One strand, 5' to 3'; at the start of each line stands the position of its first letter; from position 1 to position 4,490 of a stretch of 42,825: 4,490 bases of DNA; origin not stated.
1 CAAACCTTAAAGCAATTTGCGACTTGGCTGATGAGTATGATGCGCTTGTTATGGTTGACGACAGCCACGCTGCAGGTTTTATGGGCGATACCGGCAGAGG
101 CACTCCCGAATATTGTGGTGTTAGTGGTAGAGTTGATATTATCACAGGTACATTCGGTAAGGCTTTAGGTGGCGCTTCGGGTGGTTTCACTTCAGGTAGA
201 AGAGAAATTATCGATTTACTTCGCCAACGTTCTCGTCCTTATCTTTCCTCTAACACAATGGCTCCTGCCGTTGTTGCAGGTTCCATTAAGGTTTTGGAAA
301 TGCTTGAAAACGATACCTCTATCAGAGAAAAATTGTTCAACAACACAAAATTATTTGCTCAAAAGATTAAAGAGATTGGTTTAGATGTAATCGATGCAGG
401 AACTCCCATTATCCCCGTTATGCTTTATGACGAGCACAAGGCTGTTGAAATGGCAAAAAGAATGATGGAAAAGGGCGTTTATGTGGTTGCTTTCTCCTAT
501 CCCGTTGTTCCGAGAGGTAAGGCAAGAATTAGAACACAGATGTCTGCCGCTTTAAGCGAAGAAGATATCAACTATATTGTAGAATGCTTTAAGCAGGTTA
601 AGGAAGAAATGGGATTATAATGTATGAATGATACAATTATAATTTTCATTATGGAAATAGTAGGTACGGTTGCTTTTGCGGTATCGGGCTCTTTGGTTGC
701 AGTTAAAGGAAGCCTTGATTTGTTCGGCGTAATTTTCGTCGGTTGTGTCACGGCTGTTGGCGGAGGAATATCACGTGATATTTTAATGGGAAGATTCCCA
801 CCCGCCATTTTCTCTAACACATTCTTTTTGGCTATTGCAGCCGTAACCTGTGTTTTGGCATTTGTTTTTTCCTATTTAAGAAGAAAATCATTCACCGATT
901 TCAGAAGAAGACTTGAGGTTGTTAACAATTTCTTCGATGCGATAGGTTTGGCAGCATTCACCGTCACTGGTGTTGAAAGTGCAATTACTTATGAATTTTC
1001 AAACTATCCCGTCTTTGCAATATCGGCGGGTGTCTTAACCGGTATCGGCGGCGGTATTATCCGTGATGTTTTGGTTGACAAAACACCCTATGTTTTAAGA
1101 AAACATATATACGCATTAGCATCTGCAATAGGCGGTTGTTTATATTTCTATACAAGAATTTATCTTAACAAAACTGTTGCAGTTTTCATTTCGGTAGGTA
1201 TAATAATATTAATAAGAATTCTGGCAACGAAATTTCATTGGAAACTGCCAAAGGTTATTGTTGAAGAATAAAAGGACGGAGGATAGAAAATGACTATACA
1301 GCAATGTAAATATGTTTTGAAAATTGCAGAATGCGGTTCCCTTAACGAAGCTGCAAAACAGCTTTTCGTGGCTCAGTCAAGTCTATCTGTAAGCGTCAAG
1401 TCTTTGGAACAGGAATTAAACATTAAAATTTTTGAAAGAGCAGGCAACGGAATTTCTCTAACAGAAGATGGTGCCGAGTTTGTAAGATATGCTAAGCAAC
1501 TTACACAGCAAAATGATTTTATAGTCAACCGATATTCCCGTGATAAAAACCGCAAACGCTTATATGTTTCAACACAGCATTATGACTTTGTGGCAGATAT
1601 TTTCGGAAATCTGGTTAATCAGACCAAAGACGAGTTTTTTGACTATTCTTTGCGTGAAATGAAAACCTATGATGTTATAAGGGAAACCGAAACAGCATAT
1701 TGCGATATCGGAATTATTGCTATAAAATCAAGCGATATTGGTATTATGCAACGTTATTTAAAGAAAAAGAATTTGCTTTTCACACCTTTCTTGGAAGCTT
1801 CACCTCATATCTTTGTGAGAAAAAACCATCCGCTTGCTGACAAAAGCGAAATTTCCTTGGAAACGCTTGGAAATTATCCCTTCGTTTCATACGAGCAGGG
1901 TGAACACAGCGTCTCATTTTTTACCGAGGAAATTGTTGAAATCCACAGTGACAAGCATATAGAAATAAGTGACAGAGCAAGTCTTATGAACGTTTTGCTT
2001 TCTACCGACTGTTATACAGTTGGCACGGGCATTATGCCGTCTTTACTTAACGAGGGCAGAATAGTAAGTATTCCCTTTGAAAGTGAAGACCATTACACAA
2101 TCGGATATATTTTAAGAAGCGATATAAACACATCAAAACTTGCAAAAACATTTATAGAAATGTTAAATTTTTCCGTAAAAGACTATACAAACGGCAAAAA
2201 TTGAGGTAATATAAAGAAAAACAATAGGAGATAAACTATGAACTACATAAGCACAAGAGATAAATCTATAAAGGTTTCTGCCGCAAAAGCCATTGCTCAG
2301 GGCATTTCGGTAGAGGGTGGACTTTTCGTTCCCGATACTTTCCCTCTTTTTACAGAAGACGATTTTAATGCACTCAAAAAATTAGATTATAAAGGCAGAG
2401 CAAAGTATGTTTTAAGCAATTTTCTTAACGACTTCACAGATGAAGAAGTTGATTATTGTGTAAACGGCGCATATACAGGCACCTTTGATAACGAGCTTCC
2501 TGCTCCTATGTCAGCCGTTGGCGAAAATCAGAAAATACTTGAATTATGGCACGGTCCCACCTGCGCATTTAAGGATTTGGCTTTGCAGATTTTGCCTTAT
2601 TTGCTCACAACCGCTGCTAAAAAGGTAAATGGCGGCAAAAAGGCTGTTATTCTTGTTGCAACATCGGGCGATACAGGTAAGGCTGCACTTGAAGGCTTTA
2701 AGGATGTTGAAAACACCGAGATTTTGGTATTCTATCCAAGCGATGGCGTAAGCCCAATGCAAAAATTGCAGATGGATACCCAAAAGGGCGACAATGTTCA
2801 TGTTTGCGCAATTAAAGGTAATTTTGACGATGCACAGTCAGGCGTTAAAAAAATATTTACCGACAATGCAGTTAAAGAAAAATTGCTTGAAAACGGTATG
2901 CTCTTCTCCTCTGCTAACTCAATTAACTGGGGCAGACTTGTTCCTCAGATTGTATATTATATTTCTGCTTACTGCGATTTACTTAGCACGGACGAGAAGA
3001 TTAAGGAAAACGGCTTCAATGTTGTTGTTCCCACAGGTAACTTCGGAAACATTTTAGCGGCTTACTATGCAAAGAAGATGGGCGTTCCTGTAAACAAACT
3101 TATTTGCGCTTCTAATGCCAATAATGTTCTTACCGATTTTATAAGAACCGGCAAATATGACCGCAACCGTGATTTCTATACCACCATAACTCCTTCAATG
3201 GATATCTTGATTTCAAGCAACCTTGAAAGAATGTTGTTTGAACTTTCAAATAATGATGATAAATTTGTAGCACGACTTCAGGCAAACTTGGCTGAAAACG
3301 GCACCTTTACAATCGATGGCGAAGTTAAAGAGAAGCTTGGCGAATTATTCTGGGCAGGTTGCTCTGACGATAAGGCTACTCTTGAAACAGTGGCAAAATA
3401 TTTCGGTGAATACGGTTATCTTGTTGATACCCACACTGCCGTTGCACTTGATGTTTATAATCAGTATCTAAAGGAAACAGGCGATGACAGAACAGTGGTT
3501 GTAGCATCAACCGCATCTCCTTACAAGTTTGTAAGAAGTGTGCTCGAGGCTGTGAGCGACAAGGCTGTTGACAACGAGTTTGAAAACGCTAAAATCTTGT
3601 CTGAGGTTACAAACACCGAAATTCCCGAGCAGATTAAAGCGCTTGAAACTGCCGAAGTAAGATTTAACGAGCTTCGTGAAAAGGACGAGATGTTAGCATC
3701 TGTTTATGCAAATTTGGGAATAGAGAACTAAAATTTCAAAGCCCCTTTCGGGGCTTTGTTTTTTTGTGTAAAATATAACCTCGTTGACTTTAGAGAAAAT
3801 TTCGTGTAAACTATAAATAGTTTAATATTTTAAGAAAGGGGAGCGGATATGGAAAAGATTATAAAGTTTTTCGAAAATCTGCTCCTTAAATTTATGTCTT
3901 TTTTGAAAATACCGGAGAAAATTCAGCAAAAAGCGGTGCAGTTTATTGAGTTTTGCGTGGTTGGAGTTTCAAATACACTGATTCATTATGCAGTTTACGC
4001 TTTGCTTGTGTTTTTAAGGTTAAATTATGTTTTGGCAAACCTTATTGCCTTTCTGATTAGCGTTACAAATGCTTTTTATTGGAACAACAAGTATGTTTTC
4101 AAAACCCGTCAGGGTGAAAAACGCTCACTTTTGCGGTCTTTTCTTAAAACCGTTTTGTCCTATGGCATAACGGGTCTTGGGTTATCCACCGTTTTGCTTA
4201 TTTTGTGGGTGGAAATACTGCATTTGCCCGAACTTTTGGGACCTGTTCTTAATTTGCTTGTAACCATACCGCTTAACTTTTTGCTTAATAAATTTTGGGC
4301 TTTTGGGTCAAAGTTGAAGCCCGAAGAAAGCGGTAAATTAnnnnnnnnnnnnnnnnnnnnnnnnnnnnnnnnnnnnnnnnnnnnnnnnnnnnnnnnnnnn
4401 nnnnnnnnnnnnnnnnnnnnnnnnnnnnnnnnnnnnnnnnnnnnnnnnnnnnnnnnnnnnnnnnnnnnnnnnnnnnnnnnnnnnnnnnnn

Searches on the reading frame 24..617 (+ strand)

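Call 56: search_protein_families(library=pfam, proteins=[window:24-617:+], max_evalue=0.00001)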
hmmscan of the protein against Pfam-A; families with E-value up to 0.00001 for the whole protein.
window:24-617:+ (198 aa): 1 family
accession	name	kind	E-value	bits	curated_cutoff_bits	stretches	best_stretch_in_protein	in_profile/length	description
PF00155.27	Aminotran_1_2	-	5.9e-32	111.7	19.7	1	2-187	175-359/361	Aminotransferase class I and II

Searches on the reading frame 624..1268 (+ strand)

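Call 56: search_protein_families(library=pfam, proteins=[window:624-1268:+], max_evalue=0.00001)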
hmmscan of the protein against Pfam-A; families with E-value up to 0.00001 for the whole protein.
window:624-1268:+ (215 aa): 1 family
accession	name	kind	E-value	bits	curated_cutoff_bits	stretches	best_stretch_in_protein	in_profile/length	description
PF03458.18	Gly_transporter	-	7.2e-44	148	23.5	2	103-177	2-76/78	Glycine transporter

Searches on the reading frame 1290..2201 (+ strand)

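Call 56: search_protein_families(library=pfam, proteins=[window:1290-2201:+], max_evalue=0.00001)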
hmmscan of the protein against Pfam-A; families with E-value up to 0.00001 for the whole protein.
window:1290-2201:+ (304 aa): 2 families
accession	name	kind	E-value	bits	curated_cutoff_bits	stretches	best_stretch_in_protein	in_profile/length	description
PF00126.33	HTH_1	-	6e-17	61.8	26.6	1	4-61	2-59/60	Bacterial regulatory helix-turn-helix protein, lysR family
PF03466.25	LysR_substrate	-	1.1e-12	48.3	28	1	149-292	57-204/209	LysR substrate binding domain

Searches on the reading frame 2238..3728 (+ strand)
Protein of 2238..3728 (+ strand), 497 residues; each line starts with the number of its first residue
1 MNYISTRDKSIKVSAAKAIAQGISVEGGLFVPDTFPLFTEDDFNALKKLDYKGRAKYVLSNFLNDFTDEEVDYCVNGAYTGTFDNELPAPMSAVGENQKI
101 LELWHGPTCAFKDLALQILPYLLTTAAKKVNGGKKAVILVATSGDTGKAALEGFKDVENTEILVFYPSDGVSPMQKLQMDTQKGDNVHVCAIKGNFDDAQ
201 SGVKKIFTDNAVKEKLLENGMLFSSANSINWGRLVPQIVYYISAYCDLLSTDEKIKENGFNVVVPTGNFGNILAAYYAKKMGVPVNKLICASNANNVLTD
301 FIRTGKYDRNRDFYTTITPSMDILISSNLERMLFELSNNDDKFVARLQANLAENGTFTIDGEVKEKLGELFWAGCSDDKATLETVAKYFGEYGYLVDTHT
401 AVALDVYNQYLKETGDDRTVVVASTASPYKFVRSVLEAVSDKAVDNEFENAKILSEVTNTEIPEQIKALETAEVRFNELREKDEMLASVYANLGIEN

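Call 56: search_protein_families(library=pfam, proteins=[window:2238-3728:+], max_evalue=0.00001)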
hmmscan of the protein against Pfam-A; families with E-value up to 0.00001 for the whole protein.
window:2238-3728:+ (497 aa): 3 families
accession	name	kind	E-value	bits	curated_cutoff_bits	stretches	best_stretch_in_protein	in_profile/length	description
PF14821.11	Thr_synth_N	-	3.6e-18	65.9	25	1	2-79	1-79/79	Threonine synthase N terminus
PF00291.31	PALP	-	2.7e-15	56.9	35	1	104-337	30-234/295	Pyridoxal-phosphate dependent enzyme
PF24857.1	THR4_C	-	9.2e-09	35.8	27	1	400-483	1-75/85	Threonine synthase, C-terminal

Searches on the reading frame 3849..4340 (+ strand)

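Call 56: search_protein_families(library=pfam, proteins=[window:3849-4340:+], max_evalue=0.00001)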
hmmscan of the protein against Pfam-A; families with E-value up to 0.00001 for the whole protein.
window:3849-4340:+ (164 aa): 1 family
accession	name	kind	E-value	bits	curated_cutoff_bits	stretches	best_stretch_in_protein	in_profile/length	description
PF04138.20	GtrA_DPMS_TM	-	4.6e-27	95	26.1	1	35-152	2-117/117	GtrA/DPMS, transmembrane domain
